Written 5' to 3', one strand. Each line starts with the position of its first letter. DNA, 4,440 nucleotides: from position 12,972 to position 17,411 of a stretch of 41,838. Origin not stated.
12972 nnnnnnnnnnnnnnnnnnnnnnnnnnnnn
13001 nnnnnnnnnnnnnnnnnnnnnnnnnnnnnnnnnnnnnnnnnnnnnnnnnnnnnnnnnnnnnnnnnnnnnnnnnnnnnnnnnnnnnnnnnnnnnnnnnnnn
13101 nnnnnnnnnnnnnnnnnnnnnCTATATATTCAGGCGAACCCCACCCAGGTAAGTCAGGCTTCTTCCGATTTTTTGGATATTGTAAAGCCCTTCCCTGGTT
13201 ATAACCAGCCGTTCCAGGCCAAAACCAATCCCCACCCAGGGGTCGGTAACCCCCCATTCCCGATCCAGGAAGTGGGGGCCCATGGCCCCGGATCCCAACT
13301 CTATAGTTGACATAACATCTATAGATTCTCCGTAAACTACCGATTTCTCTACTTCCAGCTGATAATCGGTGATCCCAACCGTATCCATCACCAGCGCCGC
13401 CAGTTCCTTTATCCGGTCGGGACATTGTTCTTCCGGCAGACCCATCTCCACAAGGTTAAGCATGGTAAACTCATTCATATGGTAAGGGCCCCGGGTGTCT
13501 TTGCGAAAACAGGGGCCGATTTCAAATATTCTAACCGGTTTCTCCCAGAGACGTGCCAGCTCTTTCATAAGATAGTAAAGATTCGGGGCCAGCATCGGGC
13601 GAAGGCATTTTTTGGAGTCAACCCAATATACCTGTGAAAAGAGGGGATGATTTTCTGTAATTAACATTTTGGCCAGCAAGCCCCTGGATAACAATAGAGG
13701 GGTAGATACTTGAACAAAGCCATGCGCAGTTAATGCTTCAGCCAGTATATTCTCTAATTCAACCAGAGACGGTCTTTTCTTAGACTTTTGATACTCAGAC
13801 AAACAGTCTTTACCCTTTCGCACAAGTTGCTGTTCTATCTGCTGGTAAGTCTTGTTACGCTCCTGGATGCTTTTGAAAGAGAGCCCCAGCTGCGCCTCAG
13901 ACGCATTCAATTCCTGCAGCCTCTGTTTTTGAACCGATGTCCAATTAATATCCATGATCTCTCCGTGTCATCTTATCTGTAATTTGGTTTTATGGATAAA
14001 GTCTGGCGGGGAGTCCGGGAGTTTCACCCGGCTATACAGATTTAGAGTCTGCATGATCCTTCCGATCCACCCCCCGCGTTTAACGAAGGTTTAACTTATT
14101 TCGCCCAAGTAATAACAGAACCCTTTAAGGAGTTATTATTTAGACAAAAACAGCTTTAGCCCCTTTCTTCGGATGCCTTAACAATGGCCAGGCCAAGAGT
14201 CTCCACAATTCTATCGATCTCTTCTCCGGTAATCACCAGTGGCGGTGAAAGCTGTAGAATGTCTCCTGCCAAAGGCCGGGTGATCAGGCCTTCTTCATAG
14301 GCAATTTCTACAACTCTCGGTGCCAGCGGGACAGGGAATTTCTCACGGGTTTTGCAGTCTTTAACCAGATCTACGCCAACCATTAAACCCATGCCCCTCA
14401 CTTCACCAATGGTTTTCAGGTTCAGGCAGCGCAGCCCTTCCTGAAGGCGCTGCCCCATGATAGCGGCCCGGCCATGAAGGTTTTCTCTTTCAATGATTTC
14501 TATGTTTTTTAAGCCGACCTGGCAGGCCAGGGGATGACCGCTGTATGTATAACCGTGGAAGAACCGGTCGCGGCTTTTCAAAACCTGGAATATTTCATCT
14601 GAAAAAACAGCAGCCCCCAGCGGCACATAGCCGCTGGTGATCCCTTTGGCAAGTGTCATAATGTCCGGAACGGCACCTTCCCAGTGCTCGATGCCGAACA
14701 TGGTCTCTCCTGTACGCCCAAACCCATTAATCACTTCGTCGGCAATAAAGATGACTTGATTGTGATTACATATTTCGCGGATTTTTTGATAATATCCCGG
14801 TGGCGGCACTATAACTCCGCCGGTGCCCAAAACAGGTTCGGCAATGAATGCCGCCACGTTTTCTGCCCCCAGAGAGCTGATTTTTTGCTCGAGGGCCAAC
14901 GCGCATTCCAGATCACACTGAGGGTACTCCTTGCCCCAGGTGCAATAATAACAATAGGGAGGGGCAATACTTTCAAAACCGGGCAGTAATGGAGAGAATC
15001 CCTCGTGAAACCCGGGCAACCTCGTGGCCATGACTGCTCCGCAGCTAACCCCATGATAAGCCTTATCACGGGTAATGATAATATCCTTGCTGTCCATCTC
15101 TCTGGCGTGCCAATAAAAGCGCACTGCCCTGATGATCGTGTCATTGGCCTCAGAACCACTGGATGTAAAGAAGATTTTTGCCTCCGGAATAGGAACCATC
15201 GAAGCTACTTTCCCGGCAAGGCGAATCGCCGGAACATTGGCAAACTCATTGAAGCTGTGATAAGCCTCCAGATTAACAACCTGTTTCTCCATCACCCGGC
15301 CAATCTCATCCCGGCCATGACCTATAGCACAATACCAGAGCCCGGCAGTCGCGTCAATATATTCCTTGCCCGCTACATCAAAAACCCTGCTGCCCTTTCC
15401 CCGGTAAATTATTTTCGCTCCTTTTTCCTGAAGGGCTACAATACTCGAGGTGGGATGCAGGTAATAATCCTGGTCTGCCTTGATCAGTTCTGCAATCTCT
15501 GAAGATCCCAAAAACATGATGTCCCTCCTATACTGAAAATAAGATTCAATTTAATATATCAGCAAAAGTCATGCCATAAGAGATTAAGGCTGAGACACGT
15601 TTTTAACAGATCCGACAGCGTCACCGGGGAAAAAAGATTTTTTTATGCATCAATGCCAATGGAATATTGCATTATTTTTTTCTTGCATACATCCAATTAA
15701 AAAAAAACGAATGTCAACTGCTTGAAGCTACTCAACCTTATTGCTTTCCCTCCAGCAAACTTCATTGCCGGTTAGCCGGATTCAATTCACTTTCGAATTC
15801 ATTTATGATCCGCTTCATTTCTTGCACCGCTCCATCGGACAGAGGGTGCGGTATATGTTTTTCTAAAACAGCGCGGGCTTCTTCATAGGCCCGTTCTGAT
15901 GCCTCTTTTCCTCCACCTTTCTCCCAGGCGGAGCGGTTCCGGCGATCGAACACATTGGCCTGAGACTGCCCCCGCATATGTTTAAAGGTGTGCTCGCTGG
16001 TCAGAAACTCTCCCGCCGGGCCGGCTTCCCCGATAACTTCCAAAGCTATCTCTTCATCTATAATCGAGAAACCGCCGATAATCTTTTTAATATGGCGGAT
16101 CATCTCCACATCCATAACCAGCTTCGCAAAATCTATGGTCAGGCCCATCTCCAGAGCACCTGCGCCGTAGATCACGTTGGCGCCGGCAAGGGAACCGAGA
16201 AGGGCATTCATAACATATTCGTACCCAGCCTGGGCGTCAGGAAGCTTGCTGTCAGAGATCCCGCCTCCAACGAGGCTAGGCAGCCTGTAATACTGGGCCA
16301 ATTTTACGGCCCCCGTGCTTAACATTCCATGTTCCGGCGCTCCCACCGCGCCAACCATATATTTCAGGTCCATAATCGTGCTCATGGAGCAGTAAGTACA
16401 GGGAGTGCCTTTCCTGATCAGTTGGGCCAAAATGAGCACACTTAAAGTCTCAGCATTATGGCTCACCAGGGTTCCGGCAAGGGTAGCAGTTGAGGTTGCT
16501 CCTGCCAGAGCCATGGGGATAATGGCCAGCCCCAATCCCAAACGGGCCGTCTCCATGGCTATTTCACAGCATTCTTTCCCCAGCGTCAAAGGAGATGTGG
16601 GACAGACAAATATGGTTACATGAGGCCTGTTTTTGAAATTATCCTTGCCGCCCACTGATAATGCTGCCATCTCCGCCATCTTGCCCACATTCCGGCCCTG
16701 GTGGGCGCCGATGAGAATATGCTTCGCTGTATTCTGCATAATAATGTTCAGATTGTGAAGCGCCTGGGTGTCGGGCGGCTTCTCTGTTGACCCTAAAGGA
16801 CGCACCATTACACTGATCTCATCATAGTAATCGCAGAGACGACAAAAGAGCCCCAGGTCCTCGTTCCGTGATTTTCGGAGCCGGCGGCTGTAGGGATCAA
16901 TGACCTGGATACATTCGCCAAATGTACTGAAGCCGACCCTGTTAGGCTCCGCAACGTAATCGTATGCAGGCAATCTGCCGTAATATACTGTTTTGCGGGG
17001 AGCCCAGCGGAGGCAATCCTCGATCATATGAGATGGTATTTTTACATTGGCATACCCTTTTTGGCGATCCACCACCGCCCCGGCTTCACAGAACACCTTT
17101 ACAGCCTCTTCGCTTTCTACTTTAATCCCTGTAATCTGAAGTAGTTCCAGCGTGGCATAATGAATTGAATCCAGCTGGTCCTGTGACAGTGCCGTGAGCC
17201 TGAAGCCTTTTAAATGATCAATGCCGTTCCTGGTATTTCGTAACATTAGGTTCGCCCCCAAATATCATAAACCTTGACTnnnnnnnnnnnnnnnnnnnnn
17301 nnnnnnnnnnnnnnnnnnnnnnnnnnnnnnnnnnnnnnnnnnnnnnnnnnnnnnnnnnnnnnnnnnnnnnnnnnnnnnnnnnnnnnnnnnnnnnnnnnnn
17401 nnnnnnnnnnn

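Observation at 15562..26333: Sigma-54 regulon: one PAS-AAA+ activator and three consensus -24/-12 promoters drive mttB, mtbB-corrinoid and the aminotransferase/pyl string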

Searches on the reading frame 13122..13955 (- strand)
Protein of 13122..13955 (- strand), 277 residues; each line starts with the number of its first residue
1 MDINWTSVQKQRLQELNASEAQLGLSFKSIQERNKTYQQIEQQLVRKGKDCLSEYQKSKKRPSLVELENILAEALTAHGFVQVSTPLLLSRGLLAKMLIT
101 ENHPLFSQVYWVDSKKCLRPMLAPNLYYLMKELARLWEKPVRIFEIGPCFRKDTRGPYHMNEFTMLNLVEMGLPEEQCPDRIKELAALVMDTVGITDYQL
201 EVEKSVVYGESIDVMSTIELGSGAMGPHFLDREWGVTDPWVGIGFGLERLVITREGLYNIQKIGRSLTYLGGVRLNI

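Call 12: search_protein_families(library=ncbifam, proteins=[window:13122-13955:-])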
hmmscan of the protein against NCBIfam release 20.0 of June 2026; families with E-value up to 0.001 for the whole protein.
window:13122-13955:- (277 aa): 15 families
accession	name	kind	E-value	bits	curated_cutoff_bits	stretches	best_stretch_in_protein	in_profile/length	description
TIGR02367.1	PylS_Cterm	equivalog_domain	2.4e-103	344.7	178.15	1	37-277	1-242/242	pyrrolysine--tRNA(Pyl) ligase large subunit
NF007083.1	PRK09537.1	equivalog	6.1e-67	226.5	550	1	4-276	159-424/425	pyrrolysine--tRNA(Pyl) ligase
TIGR00462.1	genX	equivalog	2.9e-10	40.1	286.9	1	77-203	17-136/304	EF-P lysine aminoacylase EpmA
TIGR00442.1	hisS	equivalog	1.8e-08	33.8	286.75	1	65-203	18-160/406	histidine--tRNA ligase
NF051887.1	PheS_related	equivalog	2.5e-07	30.1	300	1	110-260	66-225/349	PheS-related mystery ligase SrmL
NF006828.0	PRK09350.1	equivalog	3.4e-06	26.5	264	1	75-191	30-140/325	elongation factor P--(R)-beta-lysine ligase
TIGR00468.1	pheS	equivalog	7.9e-06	25.3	237.45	0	133-169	173-209/324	phenylalanine--tRNA ligase subunit alpha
NF003483.0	PRK05159.1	equivalog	9.1e-06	24.8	353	0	141-175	204-238/438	aspartate--tRNA(Asn) ligase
NF001756.1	PRK00484.1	subfamily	2.7e-05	23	468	1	15-193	120-290/488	lysine--tRNA ligase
NF003210.0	PRK04172.1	equivalog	4.7e-05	22.4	350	1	130-262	343-479/496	phenylalanine--tRNA ligase subunit alpha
TIGR00418.1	thrS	equivalog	5.5e-05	22.3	383.65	1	66-193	206-339/565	threonine--tRNA ligase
TIGR00458.1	aspS_nondisc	equivalog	5.5e-05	22.3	368.4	0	71-190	143-247/428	aspartate--tRNA(Asn) ligase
TIGR00472.1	pheT_bact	equivalog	6.2e-05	21.4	402.65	1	53-181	482-607/798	phenylalanine--tRNA ligase subunit beta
NF009101.0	PRK12445.1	subfamily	0.00014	20.6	1026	1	11-169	131-281/505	lysine--tRNA ligase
TIGR00443.1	hisZ_biosyn_reg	equivalog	0.00058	19.1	271.65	0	66-209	13-156/314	ATP phosphoribosyltransferase regulatory subunit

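Call 13: search_protein_families(library=pfam, proteins=[window:13122-13955:-])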
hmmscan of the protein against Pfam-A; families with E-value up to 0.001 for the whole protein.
window:13122-13955:- (277 aa): 4 families
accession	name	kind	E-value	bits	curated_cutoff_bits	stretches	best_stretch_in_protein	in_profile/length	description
PF00152.25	tRNA-synt_2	-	2.2e-07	30.7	25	1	70-193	31-144/308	tRNA synthetases class II (D, K and N)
PF01409.25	tRNA-synt_2d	-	1.7e-06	28.2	19.8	1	58-263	13-235/246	tRNA synthetases class II core domain (F)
PF00587.30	tRNA-synt_2b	-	2.6e-06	28.1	29.3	1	114-221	9-126/179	tRNA synthetase class II core domain (G, H, P, S and T)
PF17759.6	tRNA_synthFbeta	-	0.00012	22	22.4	1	60-195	14-159/214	Phenylalanyl tRNA synthetase beta chain CLM domain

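Call 38: find_homologous_proteins(query=window:13122-13955:-, max_evalue=1e-20)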
Query window:13122-13955:- (277 aa): 4555 proteins with E <= 1e-20 among 6655 candidates; the best 120 are listed.
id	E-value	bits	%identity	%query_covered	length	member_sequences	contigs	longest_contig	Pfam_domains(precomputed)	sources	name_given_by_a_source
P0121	1.2e-182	624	100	100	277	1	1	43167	PF01409.26,PF00587.31,PF00152.26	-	-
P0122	3.4e-170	583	92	100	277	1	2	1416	PF01409.26,PF00587.31,PF00152.26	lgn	-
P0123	1.3e-150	519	83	100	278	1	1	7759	PF01409.26,PF00587.31,PF17759.7,PF00152.26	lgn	-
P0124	5.1e-120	418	67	99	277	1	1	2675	PF01409.26,PF17759.7,PF00152.26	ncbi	-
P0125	9.5e-119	414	69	99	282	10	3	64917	PF01409.26,PF17759.7,PF00152.26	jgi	jgi:pyrrolysyl-tRNA synthetase-like protein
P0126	1.2e-118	414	65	100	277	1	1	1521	PF01409.26,PF00587.31,PF00152.26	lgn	-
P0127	1.7e-118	413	66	99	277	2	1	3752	PF01409.26,PF17759.7,PF00152.26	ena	-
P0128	4.0e-118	412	65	100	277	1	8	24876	PF01409.26,PF00587.31,PF00152.26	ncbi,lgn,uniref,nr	ncbi:pyrrolysine--tRNA(Pyl) ligase large subunit [Desulfosporosinus metallidurans]|uniref:Pyrrolysyl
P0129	4.5e-118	412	66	99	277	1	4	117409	PF01409.26,PF17759.7,PF00152.26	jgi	jgi:pyrrolysyl-tRNA synthetase-like protein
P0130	5.4e-118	412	66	99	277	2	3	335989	PF01409.26,PF17759.7,PF00152.26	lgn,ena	-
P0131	6.7e-118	411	66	99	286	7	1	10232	PF01409.26,PF00587.31,PF17759.7,PF00152.26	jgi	jgi:pyrrolysyl-tRNA synthetase-like protein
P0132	2.2e-117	410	67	97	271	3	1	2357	PF01409.26,PF17759.7,PF00152.26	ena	-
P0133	2.8e-117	409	65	100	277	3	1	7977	PF01409.26,PF00587.31,PF00152.26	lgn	-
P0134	4.4e-117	409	65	99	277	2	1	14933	PF01409.26,PF17759.7,PF00152.26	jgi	-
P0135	5.0e-117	408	65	100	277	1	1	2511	PF01409.26,PF00587.31,PF00152.26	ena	-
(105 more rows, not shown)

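Call 40: find_related_loci(query=A1, collection=genome_contigs, flank=10000)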
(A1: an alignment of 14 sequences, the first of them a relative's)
Query A1 (277 aa) in genome_contigs; peptide patterns used: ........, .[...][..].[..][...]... (x = any residue, [..] = any of these).
599 stretches matched a pattern (row limit reached: there are more); 581 encode a relative of the query (tblastn E <= 1e-3); the best 80 are kept; 80 distinct loci.
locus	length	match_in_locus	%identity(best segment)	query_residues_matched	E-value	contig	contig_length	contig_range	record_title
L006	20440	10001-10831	65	1-277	5e-124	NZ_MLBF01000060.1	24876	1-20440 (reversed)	Desulfosporosinus metallidurans strain OL contig00060, whole genome shotgun sequence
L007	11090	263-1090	66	3-277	5e-123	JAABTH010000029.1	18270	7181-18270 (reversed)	MAG: Bacillota bacterium isolate S22.Bin020 Scaffold_26, whole genome shotgun sequence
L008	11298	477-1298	65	5-277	3e-123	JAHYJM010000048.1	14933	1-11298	MAG: Bacillota bacterium isolate KA22 NODE_1984_length_14933_cov_5.460084, whole genome shotgun sequence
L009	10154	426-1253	64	3-277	3e-121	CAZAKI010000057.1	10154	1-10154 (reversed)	MAG TPA_asm: uncultured Syntrophomonadaceae bacterium isolate binchicken_co334_126 genome assembly, contig: NODE_12276_l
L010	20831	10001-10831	64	1-277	6e-121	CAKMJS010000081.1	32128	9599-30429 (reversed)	uncultured Desulfosporosinus sp. isolate OKU5 genome assembly, contig: MEGAHIT_co_assembly_000000030185, whole genome sh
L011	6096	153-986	63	1-277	1e-120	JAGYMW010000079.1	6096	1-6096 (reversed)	MAG: Bacillota bacterium isolate M55B129 79, whole genome shotgun sequence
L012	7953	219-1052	64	1-277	9e-121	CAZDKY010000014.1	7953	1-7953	MAG TPA_asm: uncultured Syntrophomonadaceae bacterium isolate SRP067234_co1_353 genome assembly, contig: k99_19905, whol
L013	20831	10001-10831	64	1-277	2e-120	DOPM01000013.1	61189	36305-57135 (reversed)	MAG TPA_asm: Desulfosporosinus sp. isolate UBA8487 contig_532, whole genome shotgun sequence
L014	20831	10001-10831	64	1-277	2e-120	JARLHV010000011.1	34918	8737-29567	MAG: Desulfosporosinus sp. isolate MAG_BO295 MetaBAT2_Bin_295_Oxic_k141_186982, whole genome shotgun sequence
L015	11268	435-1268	64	1-277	2e-120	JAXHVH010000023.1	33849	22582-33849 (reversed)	MAG: Bacillota bacterium isolate MAG72_tar_biofilm MAG72_23, whole genome shotgun sequence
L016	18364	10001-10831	64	1-277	3e-120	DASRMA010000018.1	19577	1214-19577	MAG TPA_asm: Desulfosporosinus sp. isolate SMAG_U10203 k141_31468, whole genome shotgun sequence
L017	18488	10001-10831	64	1-277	2e-119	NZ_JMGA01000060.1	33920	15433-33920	Desulfosporosinus sp. HMP52 Desulfosporosinus_HMP51_contig_66, whole genome shotgun sequence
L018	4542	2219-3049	62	1-277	3e-120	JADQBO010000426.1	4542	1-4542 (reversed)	MAG: Desulfosporosinus sp. isolate Soudan_1 NODE_4000_length_4542_cov_5.459327, whole genome shotgun sequence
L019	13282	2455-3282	64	3-277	6e-119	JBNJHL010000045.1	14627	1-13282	MAG: Bacillota bacterium isolate Y22_0dBSd3.bin.77 NODE_3542_length_14627_cov_4.081842, whole genome shotgun sequence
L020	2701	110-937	63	3-277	7e-124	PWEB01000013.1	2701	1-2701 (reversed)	MAG: Syntrophomonadaceae bacterium isolate T1Sed10_93 T1-Sed10-C54962, whole genome shotgun sequence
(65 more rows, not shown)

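Call 56: find_encoding_contigs(protein=P0123, flank=10000, max_places=1)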
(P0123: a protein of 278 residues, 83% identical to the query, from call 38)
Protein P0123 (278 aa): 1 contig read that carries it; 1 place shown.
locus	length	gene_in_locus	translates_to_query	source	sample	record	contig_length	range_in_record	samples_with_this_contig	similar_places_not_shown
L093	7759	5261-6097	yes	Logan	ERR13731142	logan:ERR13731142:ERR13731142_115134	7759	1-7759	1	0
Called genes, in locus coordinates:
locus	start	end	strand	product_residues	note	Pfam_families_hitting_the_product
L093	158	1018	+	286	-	PF00528:BPD_transp_1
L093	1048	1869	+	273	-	PF00005:ABC_tran, PF13304:AAA_21 (faint)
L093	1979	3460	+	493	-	PF06253:MTTB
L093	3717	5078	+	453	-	PF00202:Aminotran_3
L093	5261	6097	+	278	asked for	PF01409:tRNA-synt_2d, PF17759:tRNA_synthFbeta (weak), PF00152:tRNA-synt_2 (faint), PF00587:tRNA-synt_2b (faint)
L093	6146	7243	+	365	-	PF04055:Radical_SAM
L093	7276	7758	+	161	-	?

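Call 57: find_encoding_contigs(protein=P0125, flank=10000, max_places=2)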
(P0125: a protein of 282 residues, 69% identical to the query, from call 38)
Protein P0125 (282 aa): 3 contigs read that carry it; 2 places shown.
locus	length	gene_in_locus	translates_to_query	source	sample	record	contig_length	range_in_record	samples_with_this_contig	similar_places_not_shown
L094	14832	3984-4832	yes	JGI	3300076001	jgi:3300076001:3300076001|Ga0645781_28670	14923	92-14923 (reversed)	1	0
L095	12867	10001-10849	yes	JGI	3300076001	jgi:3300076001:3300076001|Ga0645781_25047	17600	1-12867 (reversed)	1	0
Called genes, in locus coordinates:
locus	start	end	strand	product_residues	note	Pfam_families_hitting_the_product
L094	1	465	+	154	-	?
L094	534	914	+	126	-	PF01042:Ribonuc_L-PSP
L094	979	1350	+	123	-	PF01555:N6_N4_Mtase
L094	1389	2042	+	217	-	PF01555:N6_N4_Mtase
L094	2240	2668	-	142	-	PF06253:MTTB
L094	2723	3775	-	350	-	PF06253:MTTB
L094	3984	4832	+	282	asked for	PF00152:tRNA-synt_2 (faint), PF01409:tRNA-synt_2d (weak), PF17759:tRNA_synthFbeta (weak)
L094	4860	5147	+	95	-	-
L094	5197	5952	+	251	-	-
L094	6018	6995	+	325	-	PF02655:ATP-grasp_3, PF02786:CPSase_L_D2 (weak), PF07478:Dala_Dala_lig_C (weak), PF13535:ATP-grasp_4 (faint), PF15632:ATPgrasp_Ter (faint)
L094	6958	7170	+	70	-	-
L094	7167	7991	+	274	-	PF21455:PylD_N, PF01262:AlaDh_PNT_C (weak), PF01488:Shikimate_DH (weak)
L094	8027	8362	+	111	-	-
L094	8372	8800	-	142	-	PF11799:IMS_C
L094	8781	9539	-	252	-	PF00817:IMS, PF11798:IMS_HHH, PF21999:IMS_HHH_1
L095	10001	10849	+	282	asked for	PF00152:tRNA-synt_2 (faint), PF01409:tRNA-synt_2d (weak), PF17759:tRNA_synthFbeta (weak)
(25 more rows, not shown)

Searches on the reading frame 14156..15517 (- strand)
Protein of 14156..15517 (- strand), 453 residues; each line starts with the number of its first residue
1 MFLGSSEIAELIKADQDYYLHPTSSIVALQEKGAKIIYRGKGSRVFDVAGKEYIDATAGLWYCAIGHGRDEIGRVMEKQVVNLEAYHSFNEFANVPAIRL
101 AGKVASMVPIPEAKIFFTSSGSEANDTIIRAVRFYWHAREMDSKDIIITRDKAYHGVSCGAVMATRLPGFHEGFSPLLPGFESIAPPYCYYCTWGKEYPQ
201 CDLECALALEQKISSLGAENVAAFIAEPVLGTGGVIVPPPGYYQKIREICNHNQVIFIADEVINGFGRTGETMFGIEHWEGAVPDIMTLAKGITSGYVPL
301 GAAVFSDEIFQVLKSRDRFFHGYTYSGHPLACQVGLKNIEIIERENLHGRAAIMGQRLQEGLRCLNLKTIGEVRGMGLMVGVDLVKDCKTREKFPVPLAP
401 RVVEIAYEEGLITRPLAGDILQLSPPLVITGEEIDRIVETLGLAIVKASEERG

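Call 12: search_protein_families(library=ncbifam, proteins=[window:14156-15517:-])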
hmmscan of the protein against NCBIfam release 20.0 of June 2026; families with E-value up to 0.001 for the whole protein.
window:14156-15517:- (453 aa): 69 families (the best 25 are shown)
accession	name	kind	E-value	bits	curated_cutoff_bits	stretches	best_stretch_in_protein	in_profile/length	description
NF005682.0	PRK07480.1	subfamily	4.8e-131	437.6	510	1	7-448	9-452/459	aminotransferase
NF005447.0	PRK07036.1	equivalog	8.7e-125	417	618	1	8-451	10-458/468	aminotransferase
NF004767.0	PRK06105.1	subfamily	1.4e-119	399.7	517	1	11-449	8-451/460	aminotransferase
NF005683.0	PRK07481.1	subfamily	6.9e-118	394.5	575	1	12-447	7-449/453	hypothetical protein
NF005102.0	PRK06541.1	equivalog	1.2e-111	373.5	574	1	15-448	17-456/460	aspartate aminotransferase family protein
NF004625.0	PRK05965.1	subfamily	4.1e-107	358.7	729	1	9-441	4-441/460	hypothetical protein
NF005684.0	PRK07482.1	subfamily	1.3e-105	353.6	687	1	7-447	4-454/464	hypothetical protein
NF005812.0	PRK07678.1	subfamily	1.2e-104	350.5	488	1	9-445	8-447/451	aminotransferase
NF005375.0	PRK06917.1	equivalog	5.1e-104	348.5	535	1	35-448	16-439/448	aspartate aminotransferase family protein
NF052567.1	OmAmTferAptACaul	equivalog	1.1e-91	307.8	500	1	34-445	19-428/431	omega-aminotransferase AptA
TIGR00508.1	bioA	equivalog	6.6e-91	305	405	1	21-441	3-414/419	adenosylmethionine--8-amino-7-oxononanoate transaminase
NF009068.0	PRK12403.1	equivalog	4.2e-90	302.8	817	1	12-450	15-455/460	aspartate aminotransferase family protein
NF005685.0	PRK07483.1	equivalog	3.2e-87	293.2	485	1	34-448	13-438/444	aspartate aminotransferase family protein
NF004426.0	PRK05769.1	equivalog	2e-83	280.6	552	1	9-445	18-437/441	acetyl ornithine aminotransferase family protein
NF006228.0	PRK08360.1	equivalog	8.2e-83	278.5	608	1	36-451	26-430/443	aspartate aminotransferase family protein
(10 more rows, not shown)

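Call 13: search_protein_families(library=pfam, proteins=[window:14156-15517:-])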
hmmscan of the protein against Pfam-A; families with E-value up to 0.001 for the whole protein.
window:14156-15517:- (453 aa): 1 family
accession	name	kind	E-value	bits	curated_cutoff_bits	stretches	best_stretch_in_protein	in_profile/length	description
PF00202.27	Aminotran_3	-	2e-93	313.7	30.5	1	36-443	12-401/403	Aminotransferase class-III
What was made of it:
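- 14156..15517 (-): Class-III (omega) aminotransferase. No NCBIfam model is passed at its cutoff (calls 12, 13).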

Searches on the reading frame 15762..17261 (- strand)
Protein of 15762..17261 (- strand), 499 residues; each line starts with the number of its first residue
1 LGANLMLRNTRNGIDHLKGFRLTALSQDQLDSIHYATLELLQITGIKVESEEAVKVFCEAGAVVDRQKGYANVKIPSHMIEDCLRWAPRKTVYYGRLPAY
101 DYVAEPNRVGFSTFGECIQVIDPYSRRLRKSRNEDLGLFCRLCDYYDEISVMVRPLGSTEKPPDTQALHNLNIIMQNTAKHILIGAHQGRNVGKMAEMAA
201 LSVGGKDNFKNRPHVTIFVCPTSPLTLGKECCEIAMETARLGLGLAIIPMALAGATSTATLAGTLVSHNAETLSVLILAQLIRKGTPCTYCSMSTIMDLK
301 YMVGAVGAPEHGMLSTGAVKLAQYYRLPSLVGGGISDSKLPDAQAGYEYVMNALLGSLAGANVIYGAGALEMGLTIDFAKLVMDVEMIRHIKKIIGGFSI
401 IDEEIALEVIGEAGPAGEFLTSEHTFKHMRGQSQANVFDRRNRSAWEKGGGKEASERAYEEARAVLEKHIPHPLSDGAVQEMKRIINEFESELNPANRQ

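Call 12: search_protein_families(library=ncbifam, proteins=[window:15762-17261:-])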
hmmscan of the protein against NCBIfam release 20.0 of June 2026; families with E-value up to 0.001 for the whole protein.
window:15762-17261:- (499 aa): 1 family
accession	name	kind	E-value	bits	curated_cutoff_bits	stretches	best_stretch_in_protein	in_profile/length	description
TIGR02369.2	trimeth_pyl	equivalog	4e-176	586.1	525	1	21-490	2-469/469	[trimethylamine--corrinoid protein] Co-methyltransferase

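Call 13: search_protein_families(library=pfam, proteins=[window:15762-17261:-])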
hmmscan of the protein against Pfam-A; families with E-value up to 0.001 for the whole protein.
window:15762-17261:- (499 aa): 1 family
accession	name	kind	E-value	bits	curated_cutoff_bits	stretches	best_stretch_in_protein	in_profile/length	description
PF06253.16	MTTB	-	3.5e-87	293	25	1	22-487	31-493/500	Trimethylamine methyltransferase (MTTB)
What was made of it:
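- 15762..17261 (-): MttB-family paralogue without pyrrolysine; isoleucine stands at the Pyl position. Pfam MTTB (call 13).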
